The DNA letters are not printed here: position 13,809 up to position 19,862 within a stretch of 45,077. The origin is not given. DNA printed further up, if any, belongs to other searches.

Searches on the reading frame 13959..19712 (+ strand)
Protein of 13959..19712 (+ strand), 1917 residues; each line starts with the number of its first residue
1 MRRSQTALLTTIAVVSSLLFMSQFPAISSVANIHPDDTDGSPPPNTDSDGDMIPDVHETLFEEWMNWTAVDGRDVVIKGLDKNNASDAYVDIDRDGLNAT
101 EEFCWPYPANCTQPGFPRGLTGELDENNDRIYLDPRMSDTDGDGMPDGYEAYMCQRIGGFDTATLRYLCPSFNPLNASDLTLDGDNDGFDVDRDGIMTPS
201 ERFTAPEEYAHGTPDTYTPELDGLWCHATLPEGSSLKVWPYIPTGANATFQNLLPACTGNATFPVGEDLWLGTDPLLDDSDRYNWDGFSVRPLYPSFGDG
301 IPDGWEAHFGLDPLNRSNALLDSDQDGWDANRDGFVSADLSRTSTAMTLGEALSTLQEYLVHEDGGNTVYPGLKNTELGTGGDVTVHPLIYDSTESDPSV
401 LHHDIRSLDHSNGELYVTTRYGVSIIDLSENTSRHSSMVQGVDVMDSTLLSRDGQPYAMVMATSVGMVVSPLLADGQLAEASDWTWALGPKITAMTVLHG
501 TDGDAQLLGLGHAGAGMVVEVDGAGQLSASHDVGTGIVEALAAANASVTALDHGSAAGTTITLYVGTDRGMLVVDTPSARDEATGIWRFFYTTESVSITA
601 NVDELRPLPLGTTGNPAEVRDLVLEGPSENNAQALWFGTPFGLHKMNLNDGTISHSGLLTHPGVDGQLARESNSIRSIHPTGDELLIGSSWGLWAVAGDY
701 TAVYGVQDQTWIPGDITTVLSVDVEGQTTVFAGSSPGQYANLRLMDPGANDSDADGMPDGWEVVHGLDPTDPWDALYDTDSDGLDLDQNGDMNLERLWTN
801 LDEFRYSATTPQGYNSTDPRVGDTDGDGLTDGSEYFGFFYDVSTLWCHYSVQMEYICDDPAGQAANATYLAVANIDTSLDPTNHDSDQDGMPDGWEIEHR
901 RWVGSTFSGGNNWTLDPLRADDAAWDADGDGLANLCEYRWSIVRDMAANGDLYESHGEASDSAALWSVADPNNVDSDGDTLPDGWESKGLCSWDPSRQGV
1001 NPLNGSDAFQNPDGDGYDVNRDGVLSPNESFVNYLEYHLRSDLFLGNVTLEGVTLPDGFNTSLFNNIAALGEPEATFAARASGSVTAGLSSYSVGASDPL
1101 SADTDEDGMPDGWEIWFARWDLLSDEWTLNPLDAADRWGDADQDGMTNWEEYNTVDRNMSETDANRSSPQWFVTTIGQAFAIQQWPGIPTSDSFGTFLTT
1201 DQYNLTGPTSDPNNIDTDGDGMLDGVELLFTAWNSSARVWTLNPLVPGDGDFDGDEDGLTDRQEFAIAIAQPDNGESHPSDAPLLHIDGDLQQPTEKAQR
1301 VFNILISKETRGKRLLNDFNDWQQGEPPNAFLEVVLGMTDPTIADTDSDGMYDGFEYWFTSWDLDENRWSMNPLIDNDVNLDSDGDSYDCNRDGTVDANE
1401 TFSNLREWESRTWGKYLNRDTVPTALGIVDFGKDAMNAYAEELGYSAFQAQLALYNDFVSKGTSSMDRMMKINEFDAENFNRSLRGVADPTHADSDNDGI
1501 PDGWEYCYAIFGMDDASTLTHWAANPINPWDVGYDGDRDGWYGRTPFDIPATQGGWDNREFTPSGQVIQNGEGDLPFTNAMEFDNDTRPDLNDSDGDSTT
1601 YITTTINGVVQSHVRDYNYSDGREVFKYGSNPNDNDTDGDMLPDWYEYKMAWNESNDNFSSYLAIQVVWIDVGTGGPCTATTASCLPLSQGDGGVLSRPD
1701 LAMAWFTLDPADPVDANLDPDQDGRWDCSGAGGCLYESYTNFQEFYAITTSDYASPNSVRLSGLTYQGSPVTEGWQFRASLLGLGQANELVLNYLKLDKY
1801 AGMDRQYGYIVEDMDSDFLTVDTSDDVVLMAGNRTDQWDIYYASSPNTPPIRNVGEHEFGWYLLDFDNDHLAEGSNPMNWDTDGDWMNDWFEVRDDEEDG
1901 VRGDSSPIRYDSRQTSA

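Call 8: search_protein_families(library=pfam, proteins=[window:13959-19712:+], max_evalue=1)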
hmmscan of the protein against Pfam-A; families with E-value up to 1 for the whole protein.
window:13959-19712:+ (1917 aa): 4 families
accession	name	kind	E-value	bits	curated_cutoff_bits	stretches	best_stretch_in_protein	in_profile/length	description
PF18884.5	TSP3_bac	-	0.0098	16.2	25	5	751-772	1-22/22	Bacterial TSP3 repeat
PF13499.12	EF-hand_7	-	0.021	15.6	30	0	1017-1037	11-30/67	EF-hand domain pair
PF03495.19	Binary_toxB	-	0.12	13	25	0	1494-1506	2-14/78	Clostridial binary toxin B/anthrax toxin PA Ca-binding domain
PF05042.19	Caleosin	-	0.26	11.6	27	0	189-205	13-29/170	Caleosin related protein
